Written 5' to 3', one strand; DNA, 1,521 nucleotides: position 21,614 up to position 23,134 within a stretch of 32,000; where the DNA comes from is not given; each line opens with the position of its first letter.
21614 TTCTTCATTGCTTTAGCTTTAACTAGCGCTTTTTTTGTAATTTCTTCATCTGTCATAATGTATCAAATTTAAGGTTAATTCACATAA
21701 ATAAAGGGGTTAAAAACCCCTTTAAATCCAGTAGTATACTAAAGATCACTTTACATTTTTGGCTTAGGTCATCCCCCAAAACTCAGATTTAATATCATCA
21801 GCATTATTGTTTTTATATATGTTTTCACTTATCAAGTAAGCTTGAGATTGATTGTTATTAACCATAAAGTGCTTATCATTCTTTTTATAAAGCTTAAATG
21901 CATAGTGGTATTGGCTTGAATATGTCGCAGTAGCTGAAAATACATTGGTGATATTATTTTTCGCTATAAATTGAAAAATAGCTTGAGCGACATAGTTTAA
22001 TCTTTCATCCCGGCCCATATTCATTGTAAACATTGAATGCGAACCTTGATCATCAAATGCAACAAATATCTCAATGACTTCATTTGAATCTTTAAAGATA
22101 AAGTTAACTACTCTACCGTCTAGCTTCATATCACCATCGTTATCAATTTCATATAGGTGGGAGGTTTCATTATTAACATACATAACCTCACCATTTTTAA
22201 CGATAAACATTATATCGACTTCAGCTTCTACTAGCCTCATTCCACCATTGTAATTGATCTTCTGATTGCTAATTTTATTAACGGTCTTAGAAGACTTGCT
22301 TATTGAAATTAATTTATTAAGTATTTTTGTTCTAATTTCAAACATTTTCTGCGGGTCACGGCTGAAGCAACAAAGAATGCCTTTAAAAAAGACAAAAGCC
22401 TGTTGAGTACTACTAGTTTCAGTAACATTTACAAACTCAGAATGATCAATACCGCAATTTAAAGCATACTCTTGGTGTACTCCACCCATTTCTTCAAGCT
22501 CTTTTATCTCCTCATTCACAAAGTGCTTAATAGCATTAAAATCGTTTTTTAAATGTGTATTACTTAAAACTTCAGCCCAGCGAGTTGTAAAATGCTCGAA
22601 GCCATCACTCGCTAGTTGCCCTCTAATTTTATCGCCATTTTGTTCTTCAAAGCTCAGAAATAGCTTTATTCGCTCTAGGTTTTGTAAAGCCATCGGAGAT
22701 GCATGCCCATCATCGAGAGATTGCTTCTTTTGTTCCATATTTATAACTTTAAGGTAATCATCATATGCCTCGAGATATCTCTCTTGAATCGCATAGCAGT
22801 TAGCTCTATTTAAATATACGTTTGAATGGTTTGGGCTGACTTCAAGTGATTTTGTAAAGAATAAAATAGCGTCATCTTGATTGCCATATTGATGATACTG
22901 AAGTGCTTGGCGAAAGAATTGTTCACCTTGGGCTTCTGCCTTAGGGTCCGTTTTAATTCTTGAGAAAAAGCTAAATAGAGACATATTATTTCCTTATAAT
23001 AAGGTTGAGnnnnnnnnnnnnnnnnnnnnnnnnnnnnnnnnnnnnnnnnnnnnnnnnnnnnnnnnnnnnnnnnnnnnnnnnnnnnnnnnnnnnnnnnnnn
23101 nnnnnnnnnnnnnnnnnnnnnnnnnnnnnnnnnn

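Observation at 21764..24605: The brxL position of a BREX-1-like operon is occupied by an unknown 229-aa protein + DarT(DUF4433)-like ADP-ribosyltransferase + TPR protein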

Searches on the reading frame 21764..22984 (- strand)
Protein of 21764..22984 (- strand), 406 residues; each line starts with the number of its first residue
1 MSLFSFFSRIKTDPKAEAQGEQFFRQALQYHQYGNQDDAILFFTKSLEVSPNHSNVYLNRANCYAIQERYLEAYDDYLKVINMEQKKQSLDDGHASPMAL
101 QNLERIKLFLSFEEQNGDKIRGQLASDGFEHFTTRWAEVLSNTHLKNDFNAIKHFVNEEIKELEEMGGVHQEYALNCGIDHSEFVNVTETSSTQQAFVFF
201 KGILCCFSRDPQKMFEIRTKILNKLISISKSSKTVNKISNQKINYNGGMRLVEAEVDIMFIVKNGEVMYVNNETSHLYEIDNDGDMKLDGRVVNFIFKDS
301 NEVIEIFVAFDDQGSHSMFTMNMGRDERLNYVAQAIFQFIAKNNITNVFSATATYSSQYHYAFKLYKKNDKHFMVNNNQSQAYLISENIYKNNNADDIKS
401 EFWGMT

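Call 4: search_protein_families(library=pfam, max_evalue=1, proteins=[window:21764-22984:-])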
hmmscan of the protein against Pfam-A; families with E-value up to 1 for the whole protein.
window:21764-22984:- (406 aa): 7 families
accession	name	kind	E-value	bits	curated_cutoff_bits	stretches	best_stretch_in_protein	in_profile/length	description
PF00515.34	TPR_1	-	1.5e-09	37.7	27.8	2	55-81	2-28/34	Tetratricopeptide repeat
PF07719.23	TPR_2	-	3.2e-07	30.4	27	2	23-53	4-34/34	Tetratricopeptide repeat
PF13431.12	TPR_17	-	9.3e-05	22.9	24.4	1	42-73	1-32/34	Tetratricopeptide repeat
PF13181.12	TPR_8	-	0.00021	21.6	25.7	0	56-85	3-32/34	Tetratricopeptide repeat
PF13424.12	TPR_12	-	0.00074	20.1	30.1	1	55-103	4-51/77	Tetratricopeptide repeat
PF14785.11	MalF_P2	-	0.026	15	34.4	1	352-392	12-53/164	Maltose transport system permease protein MalF P2 domain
PF12895.13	ANAPC3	-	0.099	13.4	27.2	1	33-80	2-49/82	Anaphase-promoting complex, cyclosome, subunit 3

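Call 5: search_protein_families(library=padloc, max_evalue=1, proteins=[window:21764-22984:-])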
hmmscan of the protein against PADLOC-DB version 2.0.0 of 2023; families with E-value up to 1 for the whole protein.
window:21764-22984:- (406 aa): 1 family
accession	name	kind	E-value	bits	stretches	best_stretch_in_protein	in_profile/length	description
PDLC01970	CARF_TM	-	0.012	14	1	126-290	96-177/179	-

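Call 7: search_protein_families(library=ncbifam, max_evalue=0.001, proteins=[window:21764-22984:-])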
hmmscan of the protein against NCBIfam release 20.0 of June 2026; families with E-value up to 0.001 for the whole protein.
window:21764-22984:- (406 aa): 1 family
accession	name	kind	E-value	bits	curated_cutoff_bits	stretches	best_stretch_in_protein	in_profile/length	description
NF040959.1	MamA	equivalog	0.00077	19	200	1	21-85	72-136/204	magnetosome protein MamA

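Call 34: find_homologous_proteins(query=window:21764-22984:-)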
Query window:21764-22984:- (406 aa): 57 proteins with E <= 0.001 among 2431 candidates.
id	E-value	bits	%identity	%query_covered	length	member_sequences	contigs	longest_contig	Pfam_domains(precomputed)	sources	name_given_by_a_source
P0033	3.6e-246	835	92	100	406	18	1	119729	PF00515.35,PF07719.24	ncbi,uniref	ncbi:hypothetical protein [Pseudoalteromonas sp. SMN1298-MNA-CIBAN-0114]|uniref:hypothetical protein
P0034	1.0e-245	833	92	100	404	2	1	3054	PF00515.35,PF07719.24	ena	-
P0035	1.1e-241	820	89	100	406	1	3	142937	PF00515.35,PF07719.24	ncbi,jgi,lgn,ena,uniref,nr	ncbi:hypothetical protein QL995_16990 [Pseudoalteromonas sp. APC 3358]|uniref:hypothetical protein n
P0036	3.3e-222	756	82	100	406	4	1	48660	PF00515.35,PF07719.24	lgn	-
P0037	2.3e-221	753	82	100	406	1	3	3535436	PF00515.35,PF07719.24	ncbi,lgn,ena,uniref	ncbi:hypothetical protein [Pseudoalteromonas nigrifaciens]|uniref:hypothetical protein n=1 Tax=Pseud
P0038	2.2e-219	747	81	100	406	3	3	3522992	PF00515.35,PF07719.24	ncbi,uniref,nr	ncbi:hypothetical protein PNIG_a2509 [Pseudoalteromonas nigrifaciens]|uniref:Tetratricopeptide repea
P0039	7.5e-186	636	70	99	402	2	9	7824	PF00515.35,PF07719.24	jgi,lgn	jgi:tetratricopeptide (TPR) repeat protein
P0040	4.4e-182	624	68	100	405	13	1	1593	PF00515.35,PF07719.24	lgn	-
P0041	4.8e-176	604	67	100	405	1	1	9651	PF00515.35,PF07719.24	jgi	jgi:tetratricopeptide (TPR) repeat protein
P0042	3.2e-173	595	66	100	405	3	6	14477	PF00515.35,PF07719.24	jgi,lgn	jgi:tetratricopeptide (TPR) repeat protein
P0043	8.7e-173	593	66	100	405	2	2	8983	PF00515.35,PF07719.24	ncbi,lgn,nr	ncbi:MAG TPA: hypothetical protein VIC51_07745 [Psychromonas sp.]|nr:hypothetical protein [Shewanell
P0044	6.6e-172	590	66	100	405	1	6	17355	PF00515.35,PF07719.24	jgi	-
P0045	3.4e-168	578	63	100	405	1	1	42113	PF00515.35,PF07719.24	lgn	-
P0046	6.2e-154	531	59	99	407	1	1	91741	PF00515.35,PF13181.13,PF07719.24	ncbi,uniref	ncbi:tetratricopeptide repeat protein [Aliivibrio salmonicida]|uniref:tetratricopeptide repeat prote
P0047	3.3e-153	529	58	99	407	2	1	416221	PF00515.35,PF07719.24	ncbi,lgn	ncbi:hypothetical protein ACHELX_000879 [Vibrio vulnificus]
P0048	2.1e-152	526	51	63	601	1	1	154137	PF23598.2,PF00560.40,PF00515.35,PF12799.14,PF13855.13,PF07719.24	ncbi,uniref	ncbi:hypothetical protein AB4160_09655 [Shewanella sp. 10N.286.51.B8]|uniref:hypothetical protein n=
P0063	2.4e-64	236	49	57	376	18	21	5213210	PF00515.35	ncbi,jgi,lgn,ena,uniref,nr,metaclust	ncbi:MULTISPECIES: hypothetical protein [Oceanospirillaceae]|uniref:TPR repeat n=1 Tax=Marinomonas f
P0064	3.1e-64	236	44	73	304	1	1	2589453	-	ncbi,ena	-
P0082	8.5e-46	175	54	38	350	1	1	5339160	-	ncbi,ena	-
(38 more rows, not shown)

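Call 39: find_encoding_contigs(protein=P0064, flank=6000, max_places=2)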
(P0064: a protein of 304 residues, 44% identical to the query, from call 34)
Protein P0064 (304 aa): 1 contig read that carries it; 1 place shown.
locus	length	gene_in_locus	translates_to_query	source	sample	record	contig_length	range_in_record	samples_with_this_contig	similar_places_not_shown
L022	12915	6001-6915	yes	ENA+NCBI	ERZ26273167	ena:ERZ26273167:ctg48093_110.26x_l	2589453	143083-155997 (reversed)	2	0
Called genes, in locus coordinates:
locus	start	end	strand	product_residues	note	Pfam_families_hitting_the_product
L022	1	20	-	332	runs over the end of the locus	PF17773:UPF0176_N, PF00581:Rhodanese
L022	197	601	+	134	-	-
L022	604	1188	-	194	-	PF05951:Peptidase_M15_2, PF08291:Peptidase_M15_3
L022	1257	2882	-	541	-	PF20142:Scaffold, PF01471:PG_binding_1, PF03734:YkuD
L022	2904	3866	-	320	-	PF01032:FecCD, PF00950:ABC-3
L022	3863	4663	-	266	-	PF00005:ABC_tran, PF02463:SMC_N, PF13304:AAA_21 (faint)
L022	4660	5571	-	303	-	PF01497:Peripla_BP_2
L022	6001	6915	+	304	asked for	-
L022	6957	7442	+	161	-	PF05168:HEPN (weak)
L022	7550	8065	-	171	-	-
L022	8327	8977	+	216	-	-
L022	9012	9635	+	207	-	PF00156:Pribosyltran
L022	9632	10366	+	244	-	PF01048:PNP_UDP_1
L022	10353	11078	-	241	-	PF10972:CsiV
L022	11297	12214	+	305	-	PF01145:Band_7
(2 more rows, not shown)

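Call 40: find_encoding_contigs(protein=P0082, flank=6000, max_places=2)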
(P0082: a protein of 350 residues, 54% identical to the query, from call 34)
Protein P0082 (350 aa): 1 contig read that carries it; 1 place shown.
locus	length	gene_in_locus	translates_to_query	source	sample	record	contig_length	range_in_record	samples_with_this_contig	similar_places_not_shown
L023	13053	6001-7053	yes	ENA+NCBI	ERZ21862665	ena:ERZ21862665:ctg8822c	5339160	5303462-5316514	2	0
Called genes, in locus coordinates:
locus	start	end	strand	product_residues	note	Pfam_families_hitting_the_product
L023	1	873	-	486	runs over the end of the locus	-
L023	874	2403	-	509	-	PF00512:HisKA (weak), PF02518:HATPase_c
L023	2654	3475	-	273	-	PF11008:DUF2846 (weak)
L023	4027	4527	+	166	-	-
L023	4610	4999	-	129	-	-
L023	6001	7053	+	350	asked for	-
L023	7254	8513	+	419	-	-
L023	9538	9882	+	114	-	-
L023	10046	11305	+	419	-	-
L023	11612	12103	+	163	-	PF00903:Glyoxalase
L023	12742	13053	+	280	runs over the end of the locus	PF02899:Phage_int_SAM_1 (weak), PF13495:Phage_int_SAM_4, PF00589:Phage_integrase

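Call 41: find_encoding_contigs(protein=P0048, flank=6000, max_places=2)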
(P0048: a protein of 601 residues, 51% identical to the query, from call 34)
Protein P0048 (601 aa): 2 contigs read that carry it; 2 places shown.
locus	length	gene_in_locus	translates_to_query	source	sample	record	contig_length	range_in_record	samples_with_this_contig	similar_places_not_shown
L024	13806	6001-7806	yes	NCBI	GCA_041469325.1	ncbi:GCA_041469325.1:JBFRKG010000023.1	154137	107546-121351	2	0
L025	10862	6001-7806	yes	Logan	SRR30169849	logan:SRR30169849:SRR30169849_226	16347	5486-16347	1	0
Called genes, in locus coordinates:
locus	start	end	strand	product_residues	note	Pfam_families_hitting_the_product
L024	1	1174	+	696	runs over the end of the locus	-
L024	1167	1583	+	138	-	-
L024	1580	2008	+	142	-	PF28121:VPA1267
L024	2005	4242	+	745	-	PF14490:HHH_RecD2, PF13086:AAA_11 (faint), PF13245:AAA_19, PF13604:AAA_30, PF01443:Viral_helicase1 (faint), PF18335:SH3_13 (faint), PF13538:UvrD_C_2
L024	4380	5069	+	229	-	PF22397:NADAR-DarT1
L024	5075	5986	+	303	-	PF14487:DarT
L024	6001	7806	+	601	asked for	PF00515:TPR_1 (faint), PF07719:TPR_2 (faint), PF12799:LRR_4 (faint), PF00560:LRR_1 (faint), PF13855:LRR_8, PF23598:LRR_14 (weak)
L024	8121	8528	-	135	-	PF00571:CBS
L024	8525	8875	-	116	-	PF00543:P-II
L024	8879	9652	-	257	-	PF07556:DUF1538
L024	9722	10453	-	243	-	PF07556:DUF1538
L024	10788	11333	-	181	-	PF20420:DUF6702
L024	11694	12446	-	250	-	PF00497:SBP_bac_3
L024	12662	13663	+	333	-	PF08240:ADH_N, PF00107:ADH_zinc_N, PF13602:ADH_zinc_N_2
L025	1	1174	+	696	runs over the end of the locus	-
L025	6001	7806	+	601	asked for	PF00515:TPR_1 (faint), PF07719:TPR_2 (faint), PF12799:LRR_4 (faint), PF00560:LRR_1 (faint), PF13855:LRR_8, PF23598:LRR_14 (weak)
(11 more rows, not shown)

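Call 42: find_encoding_contigs(protein=P0063, flank=6000, max_places=3)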
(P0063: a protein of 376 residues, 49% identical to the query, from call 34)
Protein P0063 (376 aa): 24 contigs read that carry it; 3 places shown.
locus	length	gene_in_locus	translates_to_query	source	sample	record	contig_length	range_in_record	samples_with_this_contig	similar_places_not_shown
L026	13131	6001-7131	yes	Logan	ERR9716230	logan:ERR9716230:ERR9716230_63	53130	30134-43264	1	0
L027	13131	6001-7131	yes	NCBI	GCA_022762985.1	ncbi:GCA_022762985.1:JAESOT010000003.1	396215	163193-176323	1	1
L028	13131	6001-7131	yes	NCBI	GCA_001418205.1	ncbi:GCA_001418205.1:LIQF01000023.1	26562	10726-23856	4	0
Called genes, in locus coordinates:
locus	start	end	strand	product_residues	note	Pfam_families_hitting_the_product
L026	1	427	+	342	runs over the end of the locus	PF06834:TraU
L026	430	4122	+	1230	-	PF06986:F_T4SS_TraN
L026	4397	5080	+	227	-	PF22397:NADAR-DarT1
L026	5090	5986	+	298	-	PF14487:DarT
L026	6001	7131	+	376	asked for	PF00515:TPR_1 (faint)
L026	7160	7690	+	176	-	-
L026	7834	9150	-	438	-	PF13657:Couple_hipA, PF07804:HipA_C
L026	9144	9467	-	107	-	PF13560:HTH_31 (weak), PF01381:HTH_3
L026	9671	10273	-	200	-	-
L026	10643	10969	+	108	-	-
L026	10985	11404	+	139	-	PF00436:SSB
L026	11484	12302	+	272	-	PF03837:RecT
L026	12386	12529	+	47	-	-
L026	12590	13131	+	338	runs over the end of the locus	PF09588:YqaJ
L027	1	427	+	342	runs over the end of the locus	PF06834:TraU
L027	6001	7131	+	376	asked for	PF00515:TPR_1 (faint)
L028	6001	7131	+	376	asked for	PF00515:TPR_1 (faint)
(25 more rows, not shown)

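Call 57: predict_structure(alignment_id=A2)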
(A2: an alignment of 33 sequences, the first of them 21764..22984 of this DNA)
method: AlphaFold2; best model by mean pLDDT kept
length: 406 residues; sequences in the alignment: 33
mean_pLDDT: 86.9   pTM: 0.58
mean pLDDT of the five models: 86.9, 86.2, 86.1, 84.8, 84.7
residues with pLDDT >= 90: 220; 70-90: 160; 50-70: 10; < 50: 16
segments of 3 or more residues with pLDDT < 50: 1-8, 232-239
pLDDT, mean of each block of 10 residues (from residue 1): 39 87 94 87 97 97 94 98 95 93 96 97 94 93 89 93 86 84 80 87 97 96 89 43 85 91 91 87 81 87 90 74 80 90 88 74 87 88 90 88 84
secondary structure, 60 per line:
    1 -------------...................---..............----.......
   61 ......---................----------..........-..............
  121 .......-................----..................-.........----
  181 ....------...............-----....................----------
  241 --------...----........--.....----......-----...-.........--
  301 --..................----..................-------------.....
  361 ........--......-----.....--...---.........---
elements in order: H14-32 H36-49 H54-66 H70-85 H96-105 H107-127 H129-144 H149-166 H168-176 H181-184 H191-205 H211-230 E249-251 E256-263 E266-270 E278-280 E286-288 E290-298 E303-311 H312-320 H325-342 E356-368 E371-376 E382-386 E389-391 H395-403

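Call 62: fold_search(model_id=the predicted structure, library=pdb)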
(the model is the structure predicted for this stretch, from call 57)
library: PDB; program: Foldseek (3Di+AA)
matches with E <= 10: 1080; with E <= 0.001: 0
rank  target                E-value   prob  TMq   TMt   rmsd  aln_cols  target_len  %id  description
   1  9qhc_B                9.2e-03  1.00  0.20  0.30  15.6       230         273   16  Crystal structure of 8-repeat CTPR protein with eliminated coordination sites (released 2025-10-22)
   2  3qky                  1.0e-02  0.99  0.20  0.32  18.7       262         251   15  Crystal structure of Rhodothermus marinus BamD (released 2011-04-20)
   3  8chy                  1.8e-02  1.00  0.20  0.30  15.8       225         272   16  Crystal structure of an 8-repeat consensus TPR superhelix with Zinc. (released 2024-02-21)
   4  9qhb                  1.8e-02  1.00  0.20  0.30  16.2       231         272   16  Crystal structure of 16-repeat CTPR protein with eliminated coordination sites (released 2025-10-22)
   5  7kw7_E                1.9e-02  0.82  0.13  0.16  19.8       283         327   12  Atomic cryoEM structure of Hsp90-Hsp70-Hop-GR (released 2021-12-08)
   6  1na3_A                2.2e-02  1.00  0.20  0.90   1.1        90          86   28  Design of Stable alpha-Helical Arrays from an Idealized TPR Motif (released 2003-06-03)
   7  4ja9                  2.4e-02  1.00  0.17  0.15  13.9       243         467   16  Rat PP5 apo (released 2014-02-19)
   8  7obe_A                2.4e-02  0.97  0.20  0.18  13.6       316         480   14  X-ray structure of the phosphatase PAPP5 from Arabidopsis thaliana (released 2021-06-09)
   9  5jjt_A                2.5e-02  1.00  0.16  0.14  14.0       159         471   15  Crystal structure of a type 5 serine/threonine protein phosphatase from Arabidopsis thaliana (released 2017-04-26)
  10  4ja7                  2.5e-02  1.00  0.17  0.15  13.5       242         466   16  Rat PP5 co-crystallized with P5SA-2 (released 2014-02-19)
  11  8fe6_A                2.7e-02  0.99  0.17  0.12  11.6       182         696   17  Crystal structure of human O-GlcNAc transferase (OGT) in complex with an exosite-binding peptide and UDP-GlcNAc (released 2023-08-09)
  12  8dtg_B                2.7e-02  0.98  0.20  0.11  17.5       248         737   17  Cryo-EM structure of Arabidopsis SPY alternative conformation 1 (released 2023-03-08)
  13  5efr                  2.8e-02  0.96  0.19  0.19  18.9       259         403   16  Crystal Structure of a BamA-BamD fusion (released 2016-01-27)
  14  7yea_A                2.9e-02  0.98  0.20  0.09  15.6       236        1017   16  Human O-GlcNAc transferase Dimer (released 2023-07-12)
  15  6vfj_B                3.1e-02  1.00  0.19  0.62   2.3        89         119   26  De novo designed icosahedral nanoparticle I53_dn5 (released 2020-08-12)
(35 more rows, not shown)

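Call 75: search_protein_families(library=pfam, max_evalue=0.01, proteins=[L026:7160-7690:+])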
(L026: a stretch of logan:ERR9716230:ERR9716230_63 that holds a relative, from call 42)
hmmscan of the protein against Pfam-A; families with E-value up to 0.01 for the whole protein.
L026:7160-7690:+ (176 aa): 0 families
